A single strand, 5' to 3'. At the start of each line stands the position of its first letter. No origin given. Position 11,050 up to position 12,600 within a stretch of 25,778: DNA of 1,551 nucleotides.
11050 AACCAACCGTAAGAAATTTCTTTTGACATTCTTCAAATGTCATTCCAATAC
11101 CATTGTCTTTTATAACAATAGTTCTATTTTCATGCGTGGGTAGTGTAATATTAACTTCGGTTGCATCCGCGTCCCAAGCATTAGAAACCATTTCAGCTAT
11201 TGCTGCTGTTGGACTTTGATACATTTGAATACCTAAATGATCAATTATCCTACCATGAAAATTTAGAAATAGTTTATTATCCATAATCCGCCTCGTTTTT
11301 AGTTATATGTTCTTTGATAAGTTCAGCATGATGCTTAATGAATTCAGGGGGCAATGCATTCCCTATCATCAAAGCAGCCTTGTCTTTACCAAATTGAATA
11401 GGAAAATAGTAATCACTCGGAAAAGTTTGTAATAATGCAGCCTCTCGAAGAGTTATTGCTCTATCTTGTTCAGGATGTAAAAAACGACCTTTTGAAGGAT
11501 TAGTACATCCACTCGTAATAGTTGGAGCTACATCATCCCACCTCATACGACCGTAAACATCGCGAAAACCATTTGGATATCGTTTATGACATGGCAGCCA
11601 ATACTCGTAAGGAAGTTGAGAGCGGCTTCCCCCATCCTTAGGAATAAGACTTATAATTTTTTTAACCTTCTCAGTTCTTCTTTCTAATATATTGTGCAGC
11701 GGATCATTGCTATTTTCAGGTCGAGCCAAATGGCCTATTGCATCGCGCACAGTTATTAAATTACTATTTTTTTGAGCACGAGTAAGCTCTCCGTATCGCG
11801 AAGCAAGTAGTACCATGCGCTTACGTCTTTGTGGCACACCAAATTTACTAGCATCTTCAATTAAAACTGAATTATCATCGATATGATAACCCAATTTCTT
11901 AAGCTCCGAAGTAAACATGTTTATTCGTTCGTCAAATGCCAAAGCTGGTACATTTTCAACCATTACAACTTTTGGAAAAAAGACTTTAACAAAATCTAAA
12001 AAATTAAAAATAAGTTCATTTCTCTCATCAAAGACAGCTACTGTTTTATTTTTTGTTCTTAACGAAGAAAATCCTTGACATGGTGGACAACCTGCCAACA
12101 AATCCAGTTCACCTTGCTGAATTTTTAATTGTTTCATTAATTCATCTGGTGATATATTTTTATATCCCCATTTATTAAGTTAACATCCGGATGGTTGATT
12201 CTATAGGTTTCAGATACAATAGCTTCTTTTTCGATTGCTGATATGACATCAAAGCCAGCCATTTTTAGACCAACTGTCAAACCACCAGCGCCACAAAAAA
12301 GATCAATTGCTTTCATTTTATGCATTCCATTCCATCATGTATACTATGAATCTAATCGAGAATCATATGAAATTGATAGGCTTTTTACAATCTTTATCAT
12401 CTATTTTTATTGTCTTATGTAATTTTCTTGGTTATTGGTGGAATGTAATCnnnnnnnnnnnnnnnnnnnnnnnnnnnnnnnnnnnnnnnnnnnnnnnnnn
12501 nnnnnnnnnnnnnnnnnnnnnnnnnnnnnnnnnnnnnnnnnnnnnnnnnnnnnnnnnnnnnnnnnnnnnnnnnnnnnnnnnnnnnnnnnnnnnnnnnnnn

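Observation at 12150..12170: Single-base frameshift in an A5 run splits the C5 methyltransferase between motif I and motif IV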

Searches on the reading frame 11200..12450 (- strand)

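Call 21: search_protein_families(library=padloc, proteins=[L001:13168-15150:+, L001:12135-13175:+], max_evalue=0.01)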
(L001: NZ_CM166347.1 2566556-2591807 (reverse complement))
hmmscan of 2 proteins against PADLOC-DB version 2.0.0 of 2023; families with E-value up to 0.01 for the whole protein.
L001:13168-15150:+ (660 aa): 4 families
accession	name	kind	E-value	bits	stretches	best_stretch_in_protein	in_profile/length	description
PDLC03419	REase_II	-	1.2e-52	177.2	2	12-197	12-198/695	Type II restriction enzyme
PDLC03485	REase_II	-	5.3e-33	112.3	1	7-361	8-354/611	Type II restriction enzyme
PDLC02204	MzaB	-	1.6e-05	21.6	1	26-174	26-166/500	-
PDLC02695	Orf5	-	0.008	12.6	0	591-655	248-313/601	Orf5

L001:12135-13175:+ (346 aa): 62 families (the best 25 are shown)
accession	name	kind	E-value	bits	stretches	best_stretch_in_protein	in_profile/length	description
PDLC03378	MTase_II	-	4.5e-81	270.8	1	1-342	3-334/344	Type II methyltransferase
PDLC00033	DruM2|DruM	-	4.9e-79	264.3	1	2-339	23-365/368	DNA cytosine methylase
PDLC03234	MTase_II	-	1.6e-70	236.3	1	1-342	5-370/375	Type II methyltransferase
PDLC03326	MTase_II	-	2.8e-66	222.4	2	2-205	6-222/412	Type II methyltransferase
PDLC03237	MTase_II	-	1.6e-54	183.3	2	4-176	797-971/1036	Type II methyltransferase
PDLC03272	MTase_II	-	1.2e-48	164.3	1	1-341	75-393/407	Type II methyltransferase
PDLC00026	DruM2|DruM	-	1.4e-44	151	1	2-342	6-322/336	DNA cytosine methylase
PDLC02656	DrmMII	-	1.7e-41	140.6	2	2-198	6-233/491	DrmMII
PDLC02650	DrmMII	-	2.1e-41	140.2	2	3-126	11-136/435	DrmMII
PDLC02651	DrmMII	-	6.1e-41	138.5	1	2-338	4-357/371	DrmMII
PDLC02649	DrmMII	-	6.9e-40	135.3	3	41-174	81-220/422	DrmMII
PDLC03225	MTase_II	-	2.6e-39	133.4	3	2-136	9-149/615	Type II methyltransferase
PDLC02648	DrmMII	-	2.4e-37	126.8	2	3-174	24-226/468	DrmMII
PDLC03343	MTase_II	-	3.2e-36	123.2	2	1-174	6-168/462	Type II methyltransferase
PDLC03279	MTase_II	-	4.7e-35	119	2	2-199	4-199/587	Type II methyltransferase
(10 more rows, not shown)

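Call 22: search_protein_families(library=ncbifam, proteins=[L001:13168-15150:+, L001:12135-13175:+], max_evalue=0.01)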
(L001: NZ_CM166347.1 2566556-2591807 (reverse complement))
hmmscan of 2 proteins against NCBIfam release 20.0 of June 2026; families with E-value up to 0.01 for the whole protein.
L001:13168-15150:+ (660 aa): 12 families
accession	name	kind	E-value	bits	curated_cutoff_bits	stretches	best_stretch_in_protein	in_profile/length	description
NF050001.1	restrict_BbrUII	equivalog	2.5e-89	300.6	550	1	13-634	9-647/659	BbrUII/HgiDII family restriction enzyme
NF010683.0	PRK14083.1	equivalog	2.5e-12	46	455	1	11-195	14-187/604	HSP90 family protein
TIGR00585.2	mutl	equivalog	8.7e-10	38.1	180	1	23-73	19-69/555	DNA mismatch repair endonuclease MutL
NF003555.1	PRK05218.1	equivalog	8.3e-09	34.5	371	1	36-127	51-145/614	molecular chaperone HtpG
NF000952.0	PRK00095.2-2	subfamily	2.7e-07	29.4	840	1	23-134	21-124/623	DNA mismatch repair endonuclease MutL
NF000953.0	PRK00095.2-4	equivalog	1.5e-06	27.4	693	1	24-70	22-68/611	DNA mismatch repair endonuclease MutL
NF000951.0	PRK00095.2-1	equivalog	4.2e-06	25.7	391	1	23-73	23-72/559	DNA mismatch repair endonuclease MutL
NF000950.0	PRK00095.1-3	equivalog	2.3e-05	23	756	1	24-103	23-98/641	DNA mismatch repair endonuclease MutL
NF000949.0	PRK00095.1-2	equivalog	5e-05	22.5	750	1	24-69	26-71/634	DNA mismatch repair endonuclease MutL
NF000954.0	PRK00095.2-5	equivalog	0.00024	19.6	937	1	27-70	29-72/588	DNA mismatch repair endonuclease MutL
NF000948.0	PRK00095.1-1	equivalog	0.00062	18.8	701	1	24-69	22-67/625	DNA mismatch repair endonuclease MutL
NF047352.1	P_loop_sacsin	domain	0.00086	19.7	50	1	28-117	3-79/80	sacsin N-terminal ATP-binding-like domain-containing protein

L001:12135-13175:+ (346 aa): 2 families
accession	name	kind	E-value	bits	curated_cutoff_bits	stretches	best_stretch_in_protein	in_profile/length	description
TIGR00675.1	dcm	superfamily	3.2e-45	155.2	100.65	1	4-331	2-326/329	DNA (cytosine-5-)-methyltransferase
NF007772.0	PRK10458.1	subfamily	1.6e-07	30.3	710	1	2-174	90-287/472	DNA cytosine methylase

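Call 23: search_protein_families(library=pfam, proteins=[L001:13168-15150:+], max_evalue=1)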
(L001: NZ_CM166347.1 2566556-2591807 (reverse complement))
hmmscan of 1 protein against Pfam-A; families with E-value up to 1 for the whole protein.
L001:13168-15150:+ (660 aa): 3 families
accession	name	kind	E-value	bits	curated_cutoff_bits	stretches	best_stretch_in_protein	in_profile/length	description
PF13589.12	HATPase_c_3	-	9.8e-24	84.4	25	1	25-169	3-137/137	Histidine kinase-, DNA gyrase B-, and HSP90-like ATPase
PF02518.31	HATPase_c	-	1.6e-06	29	26.4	1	28-91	9-56/111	Histidine kinase-, DNA gyrase B-, and HSP90-like ATPase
PF25794.1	SACS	-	0.025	14.8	32.8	1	19-77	12-70/247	Sacsin domain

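Call 28: find_homologous_proteins(query=L001:12135-13175:+, max_evalue=1e-30)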
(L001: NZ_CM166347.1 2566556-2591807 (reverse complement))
Query L001:12135-13175:+ (346 aa): 7996 proteins with E <= 1e-30 among 8000 candidates; the best 120 are listed.
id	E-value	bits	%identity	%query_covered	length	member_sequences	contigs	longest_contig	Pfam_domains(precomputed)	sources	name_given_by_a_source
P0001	8.6e-214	727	91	100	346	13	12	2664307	PF00145.24,PF09445.17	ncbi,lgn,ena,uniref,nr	ncbi:DNA cytosine methyltransferase [Enterobacter roggenkampii]|uniref:DNA cytosine methyltransferas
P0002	6.3e-208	708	89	100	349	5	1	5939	PF00145.24,PF09445.17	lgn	-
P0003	3.7e-206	702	88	100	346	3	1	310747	PF00145.24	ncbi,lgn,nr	ncbi:DNA cytosine methyltransferase [Cronobacter sakazakii]|nr:DNA cytosine methyltransferase [Crono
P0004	1.9e-204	696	87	100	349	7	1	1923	PF00145.24,PF09445.17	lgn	-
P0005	1.6e-201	687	85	100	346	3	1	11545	PF00145.24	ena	-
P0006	1.1e-182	625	100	79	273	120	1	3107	PF00145.24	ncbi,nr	ncbi:TPA: DNA cytosine methyltransferase, partial [Escherichia coli]|nr:DNA cytosine methyltransfera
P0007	8.2e-175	599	76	98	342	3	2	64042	PF00145.24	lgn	-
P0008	9.0e-175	599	77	98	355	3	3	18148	PF00145.24,PF09445.17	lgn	-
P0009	1.2e-173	595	76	98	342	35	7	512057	PF00145.24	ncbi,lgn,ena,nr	ncbi:TPA: DNA cytosine methyltransferase [Klebsiella pneumoniae]|nr:DNA cytosine methyltransferase [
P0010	2.1e-173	594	76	98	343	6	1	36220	PF00145.24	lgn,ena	-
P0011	5.0e-173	593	76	98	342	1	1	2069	PF00145.24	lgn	-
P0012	5.7e-173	593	76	99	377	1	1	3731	PF00145.24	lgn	-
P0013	1.0e-172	592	75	98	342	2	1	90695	PF00145.24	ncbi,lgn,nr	ncbi:DNA cytosine methyltransferase [Enterobacteriaceae bacterium RIT814]|nr:DNA cytosine methyltran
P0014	5.3e-172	590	75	99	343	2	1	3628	PF00145.24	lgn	-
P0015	7.5e-172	589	76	98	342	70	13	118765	PF00145.24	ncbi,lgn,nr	ncbi:DNA cytosine methyltransferase [Escherichia coli]|nr:DNA cytosine methyltransferase [Escherichi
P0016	1.6e-171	588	75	98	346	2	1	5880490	PF00145.24,PF09445.17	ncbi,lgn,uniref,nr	ncbi:DNA cytosine methyltransferase [Serratia fonticola]|uniref:Cytosine-specific methyltransferase 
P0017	1.1e-170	585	73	100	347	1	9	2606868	PF00145.24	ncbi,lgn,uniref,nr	ncbi:TPA: DNA cytosine methyltransferase [Serratia marcescens]|uniref:DNA cytosine methyltransferase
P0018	6.6e-170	583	74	98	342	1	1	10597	PF00145.24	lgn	-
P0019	8.8e-170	582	75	98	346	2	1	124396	PF00145.24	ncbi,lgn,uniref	ncbi:DNA cytosine methyltransferase [Rahnella aceris]|uniref:DNA cytosine methyltransferase n=1 Tax=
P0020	8.6e-165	566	74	98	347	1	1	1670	PF00145.24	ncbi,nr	ncbi:MAG: DNA cytosine methyltransferase [Streptococcus salivarius]|nr:DNA cytosine methyltransferas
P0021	6.7e-147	507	65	98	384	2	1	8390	PF00145.24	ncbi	-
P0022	7.5e-147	507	65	98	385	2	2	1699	PF00145.24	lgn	-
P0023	4.6e-143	495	63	98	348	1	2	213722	PF00145.24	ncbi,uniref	ncbi:DNA cytosine methyltransferase [Paraburkholderia sediminicola]|uniref:DNA cytosine methyltransf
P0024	1.4e-141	490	63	98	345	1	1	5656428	PF00145.24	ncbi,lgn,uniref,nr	ncbi:DNA cytosine methyltransferase [Kosakonia radicincitans]|uniref:DNA cytosine methyltransferase 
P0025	6.9e-141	487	63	97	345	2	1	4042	PF00145.24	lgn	-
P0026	1.2e-140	487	63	97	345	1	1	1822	PF00145.24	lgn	-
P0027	1.5e-140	486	62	97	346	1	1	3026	PF00145.24,PF09445.17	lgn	-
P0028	2.1e-140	486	63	97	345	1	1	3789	PF00145.24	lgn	-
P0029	6.2e-140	484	62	98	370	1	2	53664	PF00145.24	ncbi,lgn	-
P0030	6.7e-140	484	63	97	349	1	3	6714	PF00145.24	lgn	-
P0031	7.8e-140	484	65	97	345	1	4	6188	PF00145.24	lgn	-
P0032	1.1e-139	483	62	98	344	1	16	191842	PF00145.24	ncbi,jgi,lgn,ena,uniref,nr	ncbi:DNA cytosine methyltransferase [Enterobacter roggenkampii]|jgi:DNA (cytosine-5)-methyltransfera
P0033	1.3e-139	483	63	97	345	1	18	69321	PF00145.24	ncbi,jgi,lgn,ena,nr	ncbi:MAG TPA: DNA cytosine methyltransferase [Nitrosomonas sp.]|nr:DNA cytosine methyltransferase [N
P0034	1.4e-139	483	61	99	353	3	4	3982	PF00145.24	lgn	-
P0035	1.6e-139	483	63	96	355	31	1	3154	PF00145.24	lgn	-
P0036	1.6e-139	483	62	98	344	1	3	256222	PF00145.24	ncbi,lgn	ncbi:TPA: DNA cytosine methyltransferase [Enterobacter hormaechei subsp. xiangfangensis]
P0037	2.3e-139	482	62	97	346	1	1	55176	PF00145.24,PF09445.17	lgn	-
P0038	3.2e-139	482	63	97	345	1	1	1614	PF00145.24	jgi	jgi:DNA (cytosine-5)-methyltransferase 1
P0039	4.5e-139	481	62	98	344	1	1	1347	PF00145.24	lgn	-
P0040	4.8e-139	481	61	98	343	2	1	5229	PF00145.24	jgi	-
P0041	4.9e-139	481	63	97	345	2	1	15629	PF00145.24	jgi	-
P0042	5.4e-139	481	62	98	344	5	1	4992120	PF00145.24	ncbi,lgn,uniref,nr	ncbi:DNA cytosine methyltransferase [Enterobacter cloacae]|uniref:DNA cytosine methyltransferase n=1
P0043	5.4e-139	481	60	97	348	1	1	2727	PF00145.24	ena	-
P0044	7.3e-139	481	61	97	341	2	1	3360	PF00145.24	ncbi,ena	-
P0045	9.1e-139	480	62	98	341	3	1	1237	PF00145.24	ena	-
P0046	9.8e-139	480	59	98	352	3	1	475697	PF00145.24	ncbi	-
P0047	1.0e-138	480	61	97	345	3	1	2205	PF00145.24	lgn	-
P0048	1.5e-138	480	63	97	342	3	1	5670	PF00145.24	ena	-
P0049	1.5e-138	480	63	98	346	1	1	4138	PF00145.24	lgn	-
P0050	1.6e-138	480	63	98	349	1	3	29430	PF00145.24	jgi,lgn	-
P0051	1.8e-138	479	62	97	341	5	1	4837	PF00145.24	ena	-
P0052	2.0e-138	479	61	98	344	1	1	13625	PF00145.24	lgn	-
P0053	2.2e-138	479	74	80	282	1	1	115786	PF00145.24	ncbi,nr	ncbi:DNA cytosine methyltransferase [Klebsiella pneumoniae]|nr:DNA cytosine methyltransferase [Klebs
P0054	2.7e-138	479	62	98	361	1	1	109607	PF00145.24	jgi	jgi:DNA (cytosine-5)-methyltransferase 1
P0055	3.4e-138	479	62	97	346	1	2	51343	PF00145.24,PF09445.17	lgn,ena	-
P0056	4.4e-138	478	59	98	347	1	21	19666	PF00145.24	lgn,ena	-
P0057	4.8e-138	478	62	97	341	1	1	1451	PF00145.24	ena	-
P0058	5.7e-138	478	63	97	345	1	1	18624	PF00145.24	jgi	jgi:DNA (cytosine-5)-methyltransferase 1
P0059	5.9e-138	478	62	98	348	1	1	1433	PF00145.24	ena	-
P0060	6.5e-138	478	63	97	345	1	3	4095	PF00145.24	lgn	-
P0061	7.1e-138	478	63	98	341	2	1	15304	PF00145.24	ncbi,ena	-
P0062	7.2e-138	477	61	97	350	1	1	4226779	PF00145.24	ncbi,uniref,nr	ncbi:DNA cytosine methyltransferase [Pantoea sp. SO10]|uniref:DNA cytosine methyltransferase n=1 Tax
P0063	9.6e-138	477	61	98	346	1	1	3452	PF00145.24,PF09445.17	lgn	-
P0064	1.1e-137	477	63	97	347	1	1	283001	PF00145.24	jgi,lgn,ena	-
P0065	1.3e-137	477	63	97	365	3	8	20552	PF00145.24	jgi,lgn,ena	-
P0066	1.5e-137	476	60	98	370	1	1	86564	PF00145.24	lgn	-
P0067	1.6e-137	476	62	97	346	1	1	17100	PF00145.24,PF09445.17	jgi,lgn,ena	-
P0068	1.9e-137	476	62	98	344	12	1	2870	PF00145.24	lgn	-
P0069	3.0e-137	475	59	98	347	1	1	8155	PF00145.24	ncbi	ncbi:MAG: DNA cytosine methyltransferase [Methylotenera sp.]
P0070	3.6e-137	475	59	98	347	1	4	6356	PF00145.24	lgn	-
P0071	4.1e-137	475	62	98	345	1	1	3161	PF00145.24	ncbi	-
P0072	7.1e-137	474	62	97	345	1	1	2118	PF00145.24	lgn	-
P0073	7.4e-137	474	59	98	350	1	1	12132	PF00145.24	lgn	-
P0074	9.1e-137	474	59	98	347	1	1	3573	PF00145.24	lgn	-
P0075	1.1e-136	474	61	97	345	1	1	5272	PF00145.24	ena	-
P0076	1.3e-136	473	62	97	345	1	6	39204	PF00145.24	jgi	jgi:DNA (cytosine-5)-methyltransferase 1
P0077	1.7e-136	473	59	98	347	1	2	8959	PF00145.24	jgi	jgi:DNA (cytosine-5)-methyltransferase 1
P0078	1.7e-136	473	61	98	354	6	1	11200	PF00145.24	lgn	-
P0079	1.8e-136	473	62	97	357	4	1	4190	PF00145.24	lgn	-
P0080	2.4e-136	473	62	97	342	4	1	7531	PF00145.24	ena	-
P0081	2.5e-136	472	61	98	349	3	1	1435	PF00145.24,PF09445.17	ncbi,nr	ncbi:DNA cytosine methyltransferase, partial [Morganella morganii]|nr:DNA cytosine methyltransferase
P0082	2.5e-136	472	61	97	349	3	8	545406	PF00145.24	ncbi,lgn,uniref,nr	ncbi:DNA cytosine methyltransferase [Yersinia enterocolitica]|uniref:Cytosine-specific methyltransfe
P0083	3.1e-136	472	62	98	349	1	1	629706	PF00145.24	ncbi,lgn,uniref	ncbi:DNA cytosine methyltransferase [Lonsdalea quercina]|uniref:DNA cytosine methyltransferase n=1 T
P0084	3.3e-136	472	62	98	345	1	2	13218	PF00145.24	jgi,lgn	jgi:DNA (cytosine-5)-methyltransferase 1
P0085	3.8e-136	472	62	98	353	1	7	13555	PF00145.24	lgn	-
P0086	3.8e-136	472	63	97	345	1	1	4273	PF00145.24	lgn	-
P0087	4.1e-136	472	59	98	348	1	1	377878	PF00145.24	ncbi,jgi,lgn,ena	ncbi:MAG: DNA cytosine methyltransferase [Sulfuriferula sp.]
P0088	4.7e-136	472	63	97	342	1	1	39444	PF00145.24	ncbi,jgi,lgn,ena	-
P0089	5.4e-136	471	62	97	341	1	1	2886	PF00145.24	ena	-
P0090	7.5e-136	471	62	98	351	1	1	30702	PF00145.24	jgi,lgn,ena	-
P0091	7.7e-136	471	62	97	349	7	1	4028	PF00145.24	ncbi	-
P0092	1.0e-135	470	61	98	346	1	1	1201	PF00145.24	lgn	-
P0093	1.0e-135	470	62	97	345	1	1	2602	PF00145.24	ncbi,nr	ncbi:MAG: DNA cytosine methyltransferase [Methylomonas sp.]|nr:DNA cytosine methyltransferase [Methy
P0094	1.8e-135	470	60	97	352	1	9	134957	PF00145.24,PF09445.17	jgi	jgi:DNA (cytosine-5)-methyltransferase 1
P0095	1.9e-135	470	62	97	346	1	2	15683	PF00145.24,PF09445.17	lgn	-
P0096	2.4e-135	469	59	99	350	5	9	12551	PF00145.24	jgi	-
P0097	2.7e-135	469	60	97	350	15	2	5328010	PF00145.24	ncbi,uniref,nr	ncbi:modification methylase HgiDII [Serratia plymuthica 4Rx13]|uniref:Cytosine-specific methyltransf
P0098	2.8e-135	469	61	98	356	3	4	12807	PF00145.24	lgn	-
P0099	3.3e-135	469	61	98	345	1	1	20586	PF00145.24,PF09445.17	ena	-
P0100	4.0e-135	468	59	98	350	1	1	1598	PF00145.24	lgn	-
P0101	4.7e-135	468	60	98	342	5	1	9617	PF00145.24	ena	-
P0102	7.3e-135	468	57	99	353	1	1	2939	PF00145.24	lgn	-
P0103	8.0e-135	467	62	97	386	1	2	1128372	PF00145.24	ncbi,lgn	ncbi:DNA cytosine methyltransferase [Methylosoma difficile]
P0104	8.0e-135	467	59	98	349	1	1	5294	PF00145.24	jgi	jgi:DNA (cytosine-5)-methyltransferase 1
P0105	8.9e-135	467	61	97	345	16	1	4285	PF00145.24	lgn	-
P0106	1.1e-134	467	61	99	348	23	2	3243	PF00145.24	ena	-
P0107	1.3e-134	467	61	97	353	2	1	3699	PF00145.24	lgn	-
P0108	1.3e-134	467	61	99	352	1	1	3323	PF00145.24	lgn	-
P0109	1.4e-134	467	61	98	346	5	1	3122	PF00145.24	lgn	-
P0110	1.4e-134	467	60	98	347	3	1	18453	PF00145.24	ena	-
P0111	1.5e-134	467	61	97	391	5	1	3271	PF00145.24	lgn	-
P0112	1.5e-134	467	61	98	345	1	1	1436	PF00145.24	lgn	-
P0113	1.6e-134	467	62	97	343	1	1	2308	PF00145.24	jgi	jgi:DNA (cytosine-5)-methyltransferase 1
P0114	1.6e-134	467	61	97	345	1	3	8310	PF00145.24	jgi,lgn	-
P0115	1.7e-134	466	62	95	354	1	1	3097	PF00145.24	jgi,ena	-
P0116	1.8e-134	466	61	97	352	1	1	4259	PF00145.24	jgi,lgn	-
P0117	1.9e-134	466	60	99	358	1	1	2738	PF00145.24,PF09445.17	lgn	-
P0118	2.2e-134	466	59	99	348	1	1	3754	PF00145.24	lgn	-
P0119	2.7e-134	466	62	97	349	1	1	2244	PF00145.24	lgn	-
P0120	2.7e-134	466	61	97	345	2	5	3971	PF00145.24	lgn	-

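Call 46: search_solved_structures(query=L001:13168-15150:+, max_evalue=0.01)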
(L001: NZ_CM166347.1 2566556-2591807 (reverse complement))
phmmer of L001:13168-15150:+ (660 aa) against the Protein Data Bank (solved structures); distinct sequences matched with E-value up to 0.01: 12.
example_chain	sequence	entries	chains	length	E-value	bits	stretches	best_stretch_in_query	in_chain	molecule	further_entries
9n2k_A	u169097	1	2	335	1.1e-05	27.5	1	21-139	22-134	DNA mismatch repair protein MutL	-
6lzk_A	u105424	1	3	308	0.00055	21.8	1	20-78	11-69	DNA mismatch repair protein MutL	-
5x9y_C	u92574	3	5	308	0.00058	21.7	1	20-78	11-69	DNA mismatch repair protein MutL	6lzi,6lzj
7c04_A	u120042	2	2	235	0.0018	20.1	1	42-125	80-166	Heat shock protein 75 kDa, mitochondrial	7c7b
5f3k_A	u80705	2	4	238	0.0019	20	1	42-125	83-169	Heat shock protein 75 kDa, mitochondrial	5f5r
3h80_A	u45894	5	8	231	0.0076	18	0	48-122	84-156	Heat shock protein 83-1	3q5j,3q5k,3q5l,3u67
7u8u_A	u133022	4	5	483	0.0078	18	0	42-125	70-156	Heat shock protein 75 kDa, mitochondrial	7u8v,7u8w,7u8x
5hph_A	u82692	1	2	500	0.0083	17.9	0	42-125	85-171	Heat shock protein 75 kDa, mitochondrial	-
4z1f_A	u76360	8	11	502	0.0083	17.9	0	42-125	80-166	Heat shock protein 75 kDa, mitochondrial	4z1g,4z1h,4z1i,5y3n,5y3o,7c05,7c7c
7ulk_A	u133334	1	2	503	0.0084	17.9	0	42-125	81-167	Heat shock protein 75 kDa, mitochondrial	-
7k9r_A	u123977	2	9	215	0.0086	17.8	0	47-122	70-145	Hsp90-like protein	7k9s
7k9u_A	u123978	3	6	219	0.0089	17.8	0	47-122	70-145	Hsp90-like protein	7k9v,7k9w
